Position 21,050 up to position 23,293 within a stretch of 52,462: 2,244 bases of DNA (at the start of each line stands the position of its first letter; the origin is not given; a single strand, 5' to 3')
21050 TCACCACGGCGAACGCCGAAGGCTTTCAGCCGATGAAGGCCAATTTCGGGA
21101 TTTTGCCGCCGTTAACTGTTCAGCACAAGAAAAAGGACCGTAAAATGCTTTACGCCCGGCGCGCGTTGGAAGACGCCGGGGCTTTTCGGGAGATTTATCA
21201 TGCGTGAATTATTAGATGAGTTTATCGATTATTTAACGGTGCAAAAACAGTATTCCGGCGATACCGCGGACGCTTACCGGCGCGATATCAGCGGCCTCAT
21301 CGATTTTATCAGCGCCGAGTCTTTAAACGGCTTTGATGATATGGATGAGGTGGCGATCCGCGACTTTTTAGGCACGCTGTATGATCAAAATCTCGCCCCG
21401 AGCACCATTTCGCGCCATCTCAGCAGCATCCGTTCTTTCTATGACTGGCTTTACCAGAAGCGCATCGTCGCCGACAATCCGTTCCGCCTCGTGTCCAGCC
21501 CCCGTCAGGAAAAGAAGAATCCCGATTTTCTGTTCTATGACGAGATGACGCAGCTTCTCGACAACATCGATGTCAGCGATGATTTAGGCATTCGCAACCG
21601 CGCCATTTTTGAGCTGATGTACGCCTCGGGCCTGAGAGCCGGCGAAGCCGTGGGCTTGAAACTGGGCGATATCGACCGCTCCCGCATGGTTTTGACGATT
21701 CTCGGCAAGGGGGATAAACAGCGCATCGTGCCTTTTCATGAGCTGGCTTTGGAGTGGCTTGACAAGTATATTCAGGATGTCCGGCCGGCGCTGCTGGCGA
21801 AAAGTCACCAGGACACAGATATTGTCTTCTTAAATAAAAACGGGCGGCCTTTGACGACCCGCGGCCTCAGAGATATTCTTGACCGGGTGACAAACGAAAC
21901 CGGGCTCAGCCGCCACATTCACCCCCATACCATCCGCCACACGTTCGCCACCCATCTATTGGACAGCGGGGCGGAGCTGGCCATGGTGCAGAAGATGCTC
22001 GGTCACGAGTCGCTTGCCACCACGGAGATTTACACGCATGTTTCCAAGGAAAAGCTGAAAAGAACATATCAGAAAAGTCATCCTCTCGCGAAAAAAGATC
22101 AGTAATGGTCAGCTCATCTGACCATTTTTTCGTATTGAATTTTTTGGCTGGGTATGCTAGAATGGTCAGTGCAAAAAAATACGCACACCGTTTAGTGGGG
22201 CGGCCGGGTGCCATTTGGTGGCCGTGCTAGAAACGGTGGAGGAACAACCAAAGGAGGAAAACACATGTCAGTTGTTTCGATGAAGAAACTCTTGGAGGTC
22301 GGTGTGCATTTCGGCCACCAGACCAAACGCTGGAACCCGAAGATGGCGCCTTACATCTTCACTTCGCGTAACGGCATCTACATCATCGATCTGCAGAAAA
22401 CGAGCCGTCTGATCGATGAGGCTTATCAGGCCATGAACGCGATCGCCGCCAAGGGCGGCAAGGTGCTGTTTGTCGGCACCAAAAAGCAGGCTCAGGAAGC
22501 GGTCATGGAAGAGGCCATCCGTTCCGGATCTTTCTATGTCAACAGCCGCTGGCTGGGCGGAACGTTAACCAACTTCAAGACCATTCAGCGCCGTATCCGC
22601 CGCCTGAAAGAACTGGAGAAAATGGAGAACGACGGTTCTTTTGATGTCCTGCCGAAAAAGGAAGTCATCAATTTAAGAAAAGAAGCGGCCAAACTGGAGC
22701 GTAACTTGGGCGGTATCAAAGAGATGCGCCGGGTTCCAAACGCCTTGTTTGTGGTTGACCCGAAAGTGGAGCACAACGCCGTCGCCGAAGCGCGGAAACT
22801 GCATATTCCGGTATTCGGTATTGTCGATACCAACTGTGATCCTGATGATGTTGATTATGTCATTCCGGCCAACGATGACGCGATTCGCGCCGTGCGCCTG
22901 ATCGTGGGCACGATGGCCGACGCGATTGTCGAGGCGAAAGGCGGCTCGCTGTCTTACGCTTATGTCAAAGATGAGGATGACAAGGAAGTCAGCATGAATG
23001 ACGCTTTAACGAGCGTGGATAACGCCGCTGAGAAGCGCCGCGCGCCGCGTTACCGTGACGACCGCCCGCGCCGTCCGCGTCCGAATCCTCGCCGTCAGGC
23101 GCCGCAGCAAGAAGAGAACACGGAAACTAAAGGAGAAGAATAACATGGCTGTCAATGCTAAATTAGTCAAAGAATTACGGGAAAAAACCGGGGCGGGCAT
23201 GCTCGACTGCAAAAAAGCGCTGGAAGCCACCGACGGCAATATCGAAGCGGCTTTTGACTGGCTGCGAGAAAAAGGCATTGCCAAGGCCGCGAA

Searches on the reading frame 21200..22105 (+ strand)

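Call 54: search_protein_families(library=pfam, proteins=[window:21200-22105:+], max_evalue=0.00001)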
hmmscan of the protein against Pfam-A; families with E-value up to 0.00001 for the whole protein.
window:21200-22105:+ (301 aa): 3 families
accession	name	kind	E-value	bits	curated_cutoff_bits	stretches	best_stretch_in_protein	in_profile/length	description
PF00589.27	Phage_integrase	-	5.5e-48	163.4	27.1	1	113-284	5-171/172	Phage integrase family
PF02899.23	Phage_int_SAM_1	-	2.6e-18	66.5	22.3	1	5-87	1-82/83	Phage integrase, N-terminal SAM-like domain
PF13495.12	Phage_int_SAM_4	-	1.5e-11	45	27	1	4-88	1-82/85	Phage integrase, N-terminal SAM-like domain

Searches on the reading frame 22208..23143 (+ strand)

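Call 54: search_protein_families(library=pfam, proteins=[window:22208-23143:+], max_evalue=0.00001)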
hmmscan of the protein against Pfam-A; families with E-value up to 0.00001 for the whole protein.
window:22208-23143:+ (311 aa): 1 family
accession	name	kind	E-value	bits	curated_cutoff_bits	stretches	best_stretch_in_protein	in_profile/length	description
PF00318.25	Ribosomal_S2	-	1.2e-101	338.9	26.1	1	28-242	1-215/216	Ribosomal protein S2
